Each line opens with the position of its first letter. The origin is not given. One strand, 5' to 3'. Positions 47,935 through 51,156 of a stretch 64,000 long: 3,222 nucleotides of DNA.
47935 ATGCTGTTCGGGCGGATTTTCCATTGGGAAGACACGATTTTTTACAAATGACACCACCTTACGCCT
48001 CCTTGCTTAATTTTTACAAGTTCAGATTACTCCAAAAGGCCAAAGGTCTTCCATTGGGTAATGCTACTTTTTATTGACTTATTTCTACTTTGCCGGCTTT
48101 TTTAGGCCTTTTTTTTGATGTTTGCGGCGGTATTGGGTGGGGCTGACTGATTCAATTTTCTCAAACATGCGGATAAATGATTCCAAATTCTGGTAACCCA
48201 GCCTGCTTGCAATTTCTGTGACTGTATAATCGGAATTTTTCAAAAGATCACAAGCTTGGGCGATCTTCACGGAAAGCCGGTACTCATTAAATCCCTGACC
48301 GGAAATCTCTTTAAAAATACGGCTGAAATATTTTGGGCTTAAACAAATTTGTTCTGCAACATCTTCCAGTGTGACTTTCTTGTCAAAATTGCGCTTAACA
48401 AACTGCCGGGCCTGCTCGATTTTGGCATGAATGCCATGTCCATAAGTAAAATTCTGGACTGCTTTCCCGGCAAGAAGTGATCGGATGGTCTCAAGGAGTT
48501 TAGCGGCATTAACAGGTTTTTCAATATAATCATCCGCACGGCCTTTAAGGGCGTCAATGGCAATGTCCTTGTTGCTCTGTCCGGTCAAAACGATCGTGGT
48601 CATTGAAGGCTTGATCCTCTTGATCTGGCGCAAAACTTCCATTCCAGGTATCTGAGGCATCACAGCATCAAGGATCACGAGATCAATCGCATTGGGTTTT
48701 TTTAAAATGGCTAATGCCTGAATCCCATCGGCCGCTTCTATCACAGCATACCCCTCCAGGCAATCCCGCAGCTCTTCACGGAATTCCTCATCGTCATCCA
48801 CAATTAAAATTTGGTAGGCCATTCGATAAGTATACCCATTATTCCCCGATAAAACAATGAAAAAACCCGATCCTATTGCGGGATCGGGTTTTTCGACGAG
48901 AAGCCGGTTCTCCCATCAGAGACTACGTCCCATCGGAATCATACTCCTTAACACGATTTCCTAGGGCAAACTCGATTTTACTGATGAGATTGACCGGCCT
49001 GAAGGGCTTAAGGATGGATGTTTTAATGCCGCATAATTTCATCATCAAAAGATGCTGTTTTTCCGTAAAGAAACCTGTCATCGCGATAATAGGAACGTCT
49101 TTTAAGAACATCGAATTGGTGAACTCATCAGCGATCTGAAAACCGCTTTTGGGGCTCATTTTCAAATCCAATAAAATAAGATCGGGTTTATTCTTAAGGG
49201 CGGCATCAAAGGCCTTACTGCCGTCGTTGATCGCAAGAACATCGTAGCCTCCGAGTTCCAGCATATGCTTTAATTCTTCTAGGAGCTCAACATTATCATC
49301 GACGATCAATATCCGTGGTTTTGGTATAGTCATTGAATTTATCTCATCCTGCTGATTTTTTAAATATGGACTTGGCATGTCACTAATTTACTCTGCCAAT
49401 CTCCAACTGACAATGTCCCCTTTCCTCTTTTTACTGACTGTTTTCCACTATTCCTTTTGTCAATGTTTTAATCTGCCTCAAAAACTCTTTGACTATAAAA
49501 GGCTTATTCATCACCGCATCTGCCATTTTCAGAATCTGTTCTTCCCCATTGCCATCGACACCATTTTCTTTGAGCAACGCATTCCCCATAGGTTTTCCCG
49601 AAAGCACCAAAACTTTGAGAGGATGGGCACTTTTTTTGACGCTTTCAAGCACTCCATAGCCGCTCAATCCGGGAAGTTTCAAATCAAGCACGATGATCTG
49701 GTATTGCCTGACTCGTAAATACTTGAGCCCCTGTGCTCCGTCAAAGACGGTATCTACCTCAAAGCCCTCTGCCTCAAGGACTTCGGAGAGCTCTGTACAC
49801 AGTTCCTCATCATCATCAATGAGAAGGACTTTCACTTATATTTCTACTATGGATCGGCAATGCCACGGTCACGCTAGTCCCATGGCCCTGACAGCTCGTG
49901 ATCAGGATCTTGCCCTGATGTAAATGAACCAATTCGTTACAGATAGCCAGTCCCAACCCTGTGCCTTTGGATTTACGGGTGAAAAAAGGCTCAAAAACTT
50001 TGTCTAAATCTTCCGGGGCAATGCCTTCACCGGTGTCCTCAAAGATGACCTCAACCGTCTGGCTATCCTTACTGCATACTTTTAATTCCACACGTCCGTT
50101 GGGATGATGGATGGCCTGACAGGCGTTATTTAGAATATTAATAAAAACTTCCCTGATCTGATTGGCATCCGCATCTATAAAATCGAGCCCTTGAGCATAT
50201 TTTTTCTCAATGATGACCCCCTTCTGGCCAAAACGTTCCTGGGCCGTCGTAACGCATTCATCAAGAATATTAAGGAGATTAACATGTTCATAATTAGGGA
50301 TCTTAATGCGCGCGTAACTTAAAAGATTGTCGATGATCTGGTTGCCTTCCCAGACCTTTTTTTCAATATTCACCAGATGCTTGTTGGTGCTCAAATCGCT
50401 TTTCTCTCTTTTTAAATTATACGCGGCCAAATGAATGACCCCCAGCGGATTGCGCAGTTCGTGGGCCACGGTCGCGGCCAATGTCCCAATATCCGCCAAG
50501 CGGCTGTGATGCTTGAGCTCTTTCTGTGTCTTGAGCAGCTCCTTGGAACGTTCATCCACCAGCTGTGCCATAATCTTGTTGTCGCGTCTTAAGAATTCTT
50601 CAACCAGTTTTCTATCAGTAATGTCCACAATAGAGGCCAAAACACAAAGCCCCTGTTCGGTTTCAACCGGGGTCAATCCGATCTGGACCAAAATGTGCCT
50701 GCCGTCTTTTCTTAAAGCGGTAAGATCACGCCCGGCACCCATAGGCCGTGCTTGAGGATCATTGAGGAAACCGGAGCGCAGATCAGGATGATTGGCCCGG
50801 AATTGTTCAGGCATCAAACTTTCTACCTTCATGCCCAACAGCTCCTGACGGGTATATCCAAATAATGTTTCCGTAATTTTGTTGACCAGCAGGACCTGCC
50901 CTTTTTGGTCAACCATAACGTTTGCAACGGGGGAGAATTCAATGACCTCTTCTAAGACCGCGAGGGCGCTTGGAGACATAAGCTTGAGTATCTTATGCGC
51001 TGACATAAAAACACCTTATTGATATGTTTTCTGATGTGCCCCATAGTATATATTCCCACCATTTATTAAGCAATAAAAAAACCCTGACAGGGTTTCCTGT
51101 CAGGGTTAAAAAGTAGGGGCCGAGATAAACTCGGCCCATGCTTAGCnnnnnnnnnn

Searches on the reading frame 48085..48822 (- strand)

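Call 17: search_protein_families(library=pfam, proteins=[window:48085-48822:-], max_evalue=0.001)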
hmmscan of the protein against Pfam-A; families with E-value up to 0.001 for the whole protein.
window:48085-48822:- (245 aa): 3 families
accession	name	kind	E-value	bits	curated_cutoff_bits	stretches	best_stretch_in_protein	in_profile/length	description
PF00072.30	Response_reg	-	6.7e-27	94.3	30.2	1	5-114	1-111/111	Response regulator receiver domain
PF12833.13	HTH_18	-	1.4e-21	77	33.6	1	156-234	2-80/80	Helix-turn-helix domain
PF00165.29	HTH_AraC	-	5.6e-18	65.1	26.6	2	143-182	2-41/42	Bacterial regulatory helix-turn-helix proteins, AraC family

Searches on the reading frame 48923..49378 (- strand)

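Call 17: search_protein_families(library=pfam, proteins=[window:48923-49378:-], max_evalue=0.001)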
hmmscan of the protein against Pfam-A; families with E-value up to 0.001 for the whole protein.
window:48923-49378:- (151 aa): 1 family
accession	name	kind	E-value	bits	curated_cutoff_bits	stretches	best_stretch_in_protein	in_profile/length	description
PF00072.30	Response_reg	-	2.3e-18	66.8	30.2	1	23-135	1-110/111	Response regulator receiver domain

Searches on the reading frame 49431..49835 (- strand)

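Call 17: search_protein_families(library=pfam, proteins=[window:49431-49835:-], max_evalue=0.001)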
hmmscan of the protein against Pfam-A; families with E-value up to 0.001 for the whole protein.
window:49431-49835:- (134 aa): 1 family
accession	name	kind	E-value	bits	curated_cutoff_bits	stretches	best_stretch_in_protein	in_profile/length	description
PF00072.30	Response_reg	-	1.9e-16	60.6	30.2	1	3-83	1-81/111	Response regulator receiver domain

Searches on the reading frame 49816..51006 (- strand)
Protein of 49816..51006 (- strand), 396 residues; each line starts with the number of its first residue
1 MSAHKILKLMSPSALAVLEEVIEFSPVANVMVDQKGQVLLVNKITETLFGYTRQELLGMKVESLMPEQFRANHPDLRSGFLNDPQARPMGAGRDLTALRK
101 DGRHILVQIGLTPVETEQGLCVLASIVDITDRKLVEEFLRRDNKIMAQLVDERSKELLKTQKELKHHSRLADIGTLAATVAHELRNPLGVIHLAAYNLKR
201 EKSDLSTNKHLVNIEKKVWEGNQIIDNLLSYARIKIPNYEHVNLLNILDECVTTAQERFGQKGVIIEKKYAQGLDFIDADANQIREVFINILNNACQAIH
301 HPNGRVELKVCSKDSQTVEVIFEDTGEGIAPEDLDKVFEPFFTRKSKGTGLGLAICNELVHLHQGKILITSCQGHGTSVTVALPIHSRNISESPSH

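Call 17: search_protein_families(library=pfam, proteins=[window:49816-51006:-], max_evalue=0.001)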
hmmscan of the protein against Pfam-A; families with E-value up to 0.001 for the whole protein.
window:49816-51006:- (396 aa): 6 families
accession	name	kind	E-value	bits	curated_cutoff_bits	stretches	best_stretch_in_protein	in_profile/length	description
PF02518.31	HATPase_c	-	3e-26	92.5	26.4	1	280-385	2-109/111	Histidine kinase-, DNA gyrase B-, and HSP90-like ATPase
PF00512.31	HisKA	-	1.4e-10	41.5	26.9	1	174-234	3-63/66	His Kinase A (phospho-acceptor) domain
PF13426.13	PAS_9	-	2.9e-09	37.6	27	1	30-131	5-103/103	PAS domain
PF00989.32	PAS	-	3.2e-09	37.2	22.6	1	19-126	4-110/113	PAS fold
PF08448.16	PAS_4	-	4.9e-07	30.4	23.1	1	25-133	4-109/110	PAS fold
PF13581.12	HATPase_c_2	-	0.00037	21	27.4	1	285-363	37-112/127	Histidine kinase-like ATPase domain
